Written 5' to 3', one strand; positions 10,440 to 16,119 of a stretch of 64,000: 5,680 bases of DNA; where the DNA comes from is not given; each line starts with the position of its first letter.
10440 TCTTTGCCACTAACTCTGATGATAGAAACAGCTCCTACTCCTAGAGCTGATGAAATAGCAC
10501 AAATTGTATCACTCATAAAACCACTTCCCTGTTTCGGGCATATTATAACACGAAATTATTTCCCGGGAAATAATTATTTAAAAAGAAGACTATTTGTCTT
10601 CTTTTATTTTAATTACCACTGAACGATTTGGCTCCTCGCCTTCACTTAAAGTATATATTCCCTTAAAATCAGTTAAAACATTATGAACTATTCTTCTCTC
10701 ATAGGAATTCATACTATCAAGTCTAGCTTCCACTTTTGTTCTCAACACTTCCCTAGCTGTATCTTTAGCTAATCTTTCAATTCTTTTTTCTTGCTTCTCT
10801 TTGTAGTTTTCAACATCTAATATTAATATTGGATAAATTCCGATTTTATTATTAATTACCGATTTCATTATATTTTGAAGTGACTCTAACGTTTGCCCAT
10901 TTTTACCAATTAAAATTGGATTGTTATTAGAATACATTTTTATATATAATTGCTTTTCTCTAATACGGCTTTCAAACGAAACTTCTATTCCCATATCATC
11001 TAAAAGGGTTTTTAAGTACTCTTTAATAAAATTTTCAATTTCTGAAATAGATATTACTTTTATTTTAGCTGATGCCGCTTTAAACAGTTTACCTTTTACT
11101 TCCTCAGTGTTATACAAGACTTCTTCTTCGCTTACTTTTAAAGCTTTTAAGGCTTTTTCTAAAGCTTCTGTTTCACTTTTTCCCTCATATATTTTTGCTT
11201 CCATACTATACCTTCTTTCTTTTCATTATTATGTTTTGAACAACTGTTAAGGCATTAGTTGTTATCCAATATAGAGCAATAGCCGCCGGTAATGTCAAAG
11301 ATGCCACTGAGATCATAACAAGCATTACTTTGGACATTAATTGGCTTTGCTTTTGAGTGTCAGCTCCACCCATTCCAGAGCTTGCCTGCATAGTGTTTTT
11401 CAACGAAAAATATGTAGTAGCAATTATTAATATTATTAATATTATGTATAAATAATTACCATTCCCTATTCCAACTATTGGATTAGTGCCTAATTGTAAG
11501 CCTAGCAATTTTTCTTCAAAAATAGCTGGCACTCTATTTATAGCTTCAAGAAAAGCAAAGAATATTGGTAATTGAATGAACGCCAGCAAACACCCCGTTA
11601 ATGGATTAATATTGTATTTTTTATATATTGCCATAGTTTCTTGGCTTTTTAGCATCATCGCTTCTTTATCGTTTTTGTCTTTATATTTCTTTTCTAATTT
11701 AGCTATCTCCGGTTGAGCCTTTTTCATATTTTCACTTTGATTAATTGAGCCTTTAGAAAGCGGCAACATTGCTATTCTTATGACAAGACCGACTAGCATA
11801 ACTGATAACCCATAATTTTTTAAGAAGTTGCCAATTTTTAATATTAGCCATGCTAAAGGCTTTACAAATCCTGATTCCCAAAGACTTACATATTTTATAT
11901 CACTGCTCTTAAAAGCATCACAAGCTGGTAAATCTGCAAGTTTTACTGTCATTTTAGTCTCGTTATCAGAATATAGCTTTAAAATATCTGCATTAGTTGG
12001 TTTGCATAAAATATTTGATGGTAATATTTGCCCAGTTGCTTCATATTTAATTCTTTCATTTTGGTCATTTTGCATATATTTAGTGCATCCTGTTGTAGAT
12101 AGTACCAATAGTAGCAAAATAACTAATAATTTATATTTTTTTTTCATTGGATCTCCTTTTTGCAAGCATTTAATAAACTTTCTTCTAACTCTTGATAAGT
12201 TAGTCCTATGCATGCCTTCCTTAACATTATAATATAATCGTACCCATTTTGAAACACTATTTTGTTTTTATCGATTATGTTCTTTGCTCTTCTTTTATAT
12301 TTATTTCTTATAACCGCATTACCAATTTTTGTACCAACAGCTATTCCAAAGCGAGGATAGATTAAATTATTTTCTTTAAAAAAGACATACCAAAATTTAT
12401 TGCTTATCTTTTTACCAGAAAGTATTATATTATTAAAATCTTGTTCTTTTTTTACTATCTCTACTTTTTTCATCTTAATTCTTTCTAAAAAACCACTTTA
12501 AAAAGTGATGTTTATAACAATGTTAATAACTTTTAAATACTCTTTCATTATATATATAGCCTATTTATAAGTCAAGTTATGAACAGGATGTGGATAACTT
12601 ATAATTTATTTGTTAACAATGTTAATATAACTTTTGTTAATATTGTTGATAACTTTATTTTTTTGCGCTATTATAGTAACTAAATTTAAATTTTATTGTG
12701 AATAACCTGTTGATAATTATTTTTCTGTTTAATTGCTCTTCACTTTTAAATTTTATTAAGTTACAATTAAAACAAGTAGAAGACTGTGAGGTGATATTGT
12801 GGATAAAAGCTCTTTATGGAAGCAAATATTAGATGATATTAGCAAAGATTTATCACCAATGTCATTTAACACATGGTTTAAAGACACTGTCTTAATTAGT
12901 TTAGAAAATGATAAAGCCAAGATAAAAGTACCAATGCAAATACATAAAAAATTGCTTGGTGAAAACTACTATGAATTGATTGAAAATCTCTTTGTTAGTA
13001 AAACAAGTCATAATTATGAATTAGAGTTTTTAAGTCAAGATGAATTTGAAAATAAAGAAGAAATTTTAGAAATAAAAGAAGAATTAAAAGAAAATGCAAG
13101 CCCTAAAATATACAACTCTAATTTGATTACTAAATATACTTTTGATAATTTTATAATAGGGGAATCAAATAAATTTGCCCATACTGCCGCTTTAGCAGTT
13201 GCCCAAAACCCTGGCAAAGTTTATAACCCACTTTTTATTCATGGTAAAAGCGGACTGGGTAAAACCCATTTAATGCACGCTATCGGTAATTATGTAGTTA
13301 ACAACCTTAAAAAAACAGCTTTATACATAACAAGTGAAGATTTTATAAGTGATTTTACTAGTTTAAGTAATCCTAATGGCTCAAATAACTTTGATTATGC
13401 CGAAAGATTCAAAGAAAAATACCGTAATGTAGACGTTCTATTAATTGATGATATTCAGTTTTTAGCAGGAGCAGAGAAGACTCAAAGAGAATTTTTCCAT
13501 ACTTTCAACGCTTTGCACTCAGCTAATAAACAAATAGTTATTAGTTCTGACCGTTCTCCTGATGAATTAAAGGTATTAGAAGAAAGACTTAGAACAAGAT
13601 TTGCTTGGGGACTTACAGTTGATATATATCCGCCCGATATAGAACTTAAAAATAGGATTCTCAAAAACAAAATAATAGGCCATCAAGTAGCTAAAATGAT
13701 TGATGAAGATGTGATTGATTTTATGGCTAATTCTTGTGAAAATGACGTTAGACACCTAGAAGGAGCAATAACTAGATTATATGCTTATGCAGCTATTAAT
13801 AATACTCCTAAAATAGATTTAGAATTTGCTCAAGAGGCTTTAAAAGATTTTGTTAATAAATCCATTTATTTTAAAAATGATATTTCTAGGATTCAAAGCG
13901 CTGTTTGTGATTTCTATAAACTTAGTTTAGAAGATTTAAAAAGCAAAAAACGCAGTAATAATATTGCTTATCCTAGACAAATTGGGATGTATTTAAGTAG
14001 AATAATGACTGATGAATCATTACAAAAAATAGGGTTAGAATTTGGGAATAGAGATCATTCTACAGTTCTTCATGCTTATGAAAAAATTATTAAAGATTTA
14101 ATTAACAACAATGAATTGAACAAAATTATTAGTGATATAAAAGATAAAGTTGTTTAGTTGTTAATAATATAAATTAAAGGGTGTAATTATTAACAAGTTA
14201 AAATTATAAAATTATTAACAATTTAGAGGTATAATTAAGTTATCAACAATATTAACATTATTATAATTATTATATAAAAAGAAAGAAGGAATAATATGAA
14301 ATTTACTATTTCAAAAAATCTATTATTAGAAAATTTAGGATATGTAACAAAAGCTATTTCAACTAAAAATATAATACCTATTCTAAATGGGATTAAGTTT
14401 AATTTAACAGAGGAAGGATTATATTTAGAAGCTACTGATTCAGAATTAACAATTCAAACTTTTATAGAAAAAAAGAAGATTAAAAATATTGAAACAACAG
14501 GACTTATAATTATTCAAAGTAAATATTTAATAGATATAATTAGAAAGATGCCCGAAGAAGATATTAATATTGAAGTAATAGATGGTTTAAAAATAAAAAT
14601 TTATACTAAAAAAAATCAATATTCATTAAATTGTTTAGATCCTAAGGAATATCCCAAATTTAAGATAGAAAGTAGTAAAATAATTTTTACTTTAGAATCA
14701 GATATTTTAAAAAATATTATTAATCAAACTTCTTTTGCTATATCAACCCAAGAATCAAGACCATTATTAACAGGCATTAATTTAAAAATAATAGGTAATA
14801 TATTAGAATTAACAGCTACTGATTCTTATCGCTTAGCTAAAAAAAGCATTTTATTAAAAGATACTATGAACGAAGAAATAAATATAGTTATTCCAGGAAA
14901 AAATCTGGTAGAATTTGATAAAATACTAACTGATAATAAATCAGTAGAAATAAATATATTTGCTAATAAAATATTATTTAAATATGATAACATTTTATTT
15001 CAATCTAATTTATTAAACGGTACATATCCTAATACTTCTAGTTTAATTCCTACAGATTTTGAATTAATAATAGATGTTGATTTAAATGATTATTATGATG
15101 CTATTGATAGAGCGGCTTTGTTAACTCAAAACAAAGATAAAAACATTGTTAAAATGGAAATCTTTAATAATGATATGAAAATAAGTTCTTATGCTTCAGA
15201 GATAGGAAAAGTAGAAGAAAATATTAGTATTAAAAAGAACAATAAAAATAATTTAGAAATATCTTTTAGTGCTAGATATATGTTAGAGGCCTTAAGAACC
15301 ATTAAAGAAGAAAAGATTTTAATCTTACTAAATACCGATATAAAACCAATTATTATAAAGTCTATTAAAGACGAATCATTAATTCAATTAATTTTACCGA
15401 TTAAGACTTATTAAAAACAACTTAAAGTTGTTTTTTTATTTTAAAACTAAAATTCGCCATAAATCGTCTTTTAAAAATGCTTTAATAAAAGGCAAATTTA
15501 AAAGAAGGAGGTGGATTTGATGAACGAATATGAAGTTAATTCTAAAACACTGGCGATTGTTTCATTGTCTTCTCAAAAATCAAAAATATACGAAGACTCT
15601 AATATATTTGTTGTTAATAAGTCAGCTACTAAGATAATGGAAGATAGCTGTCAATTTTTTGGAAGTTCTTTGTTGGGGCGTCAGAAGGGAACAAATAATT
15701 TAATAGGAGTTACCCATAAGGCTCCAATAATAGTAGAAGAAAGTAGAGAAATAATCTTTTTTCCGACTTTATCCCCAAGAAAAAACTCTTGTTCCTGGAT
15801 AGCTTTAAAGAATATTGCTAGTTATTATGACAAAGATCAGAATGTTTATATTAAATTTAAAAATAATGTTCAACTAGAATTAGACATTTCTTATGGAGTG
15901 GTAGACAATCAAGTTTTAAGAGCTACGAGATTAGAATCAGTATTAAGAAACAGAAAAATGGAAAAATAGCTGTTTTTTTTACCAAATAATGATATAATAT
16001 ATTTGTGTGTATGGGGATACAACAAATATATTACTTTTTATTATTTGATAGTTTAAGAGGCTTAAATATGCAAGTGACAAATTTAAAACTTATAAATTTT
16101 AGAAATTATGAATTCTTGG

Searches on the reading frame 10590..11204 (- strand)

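Call 95: search_protein_families(library=pfam, proteins=[window:10590-11204:-], max_evalue=1e-10)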
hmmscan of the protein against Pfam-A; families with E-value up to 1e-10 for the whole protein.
window:10590-11204:- (204 aa): 2 families
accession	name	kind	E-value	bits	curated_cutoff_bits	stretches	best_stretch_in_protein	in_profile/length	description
PF01424.28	R3H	-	2e-18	66.6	26.8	1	142-198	3-58/60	R3H domain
PF13083.13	KH_KhpA-B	-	4.8e-12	46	32.1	1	57-119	1-64/73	KhpA/KhpB, KH domain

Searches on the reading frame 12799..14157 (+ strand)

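Call 95: search_protein_families(library=pfam, proteins=[window:12799-14157:+], max_evalue=1e-10)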
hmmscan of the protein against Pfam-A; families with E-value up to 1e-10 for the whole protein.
window:12799-14157:+ (452 aa): 3 families
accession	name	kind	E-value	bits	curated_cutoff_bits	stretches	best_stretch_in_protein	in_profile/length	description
PF00308.24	Bac_DnaA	-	4.1e-65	219.3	23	1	111-275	3-162/162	Bacterial DnaA ATPAse domain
PF08299.17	Bac_DnaA_C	-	1.8e-29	102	31.5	1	362-430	1-69/69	Bacterial dnaA protein helix-turn-helix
PF11638.13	DnaA_N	-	3e-11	43.3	24.6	0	5-66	2-64/65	DnaA N-terminal domain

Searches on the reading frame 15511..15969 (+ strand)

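Call 68: search_protein_families(library=pfam, proteins=[window:15511-15969:+], max_evalue=0.00001)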
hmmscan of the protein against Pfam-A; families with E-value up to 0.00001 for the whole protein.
window:15511-15969:+ (152 aa): 1 family
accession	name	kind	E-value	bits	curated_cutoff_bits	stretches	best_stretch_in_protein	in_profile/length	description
PF06338.17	ComK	-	7e-42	143.2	22.3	1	5-148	2-150/152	ComK protein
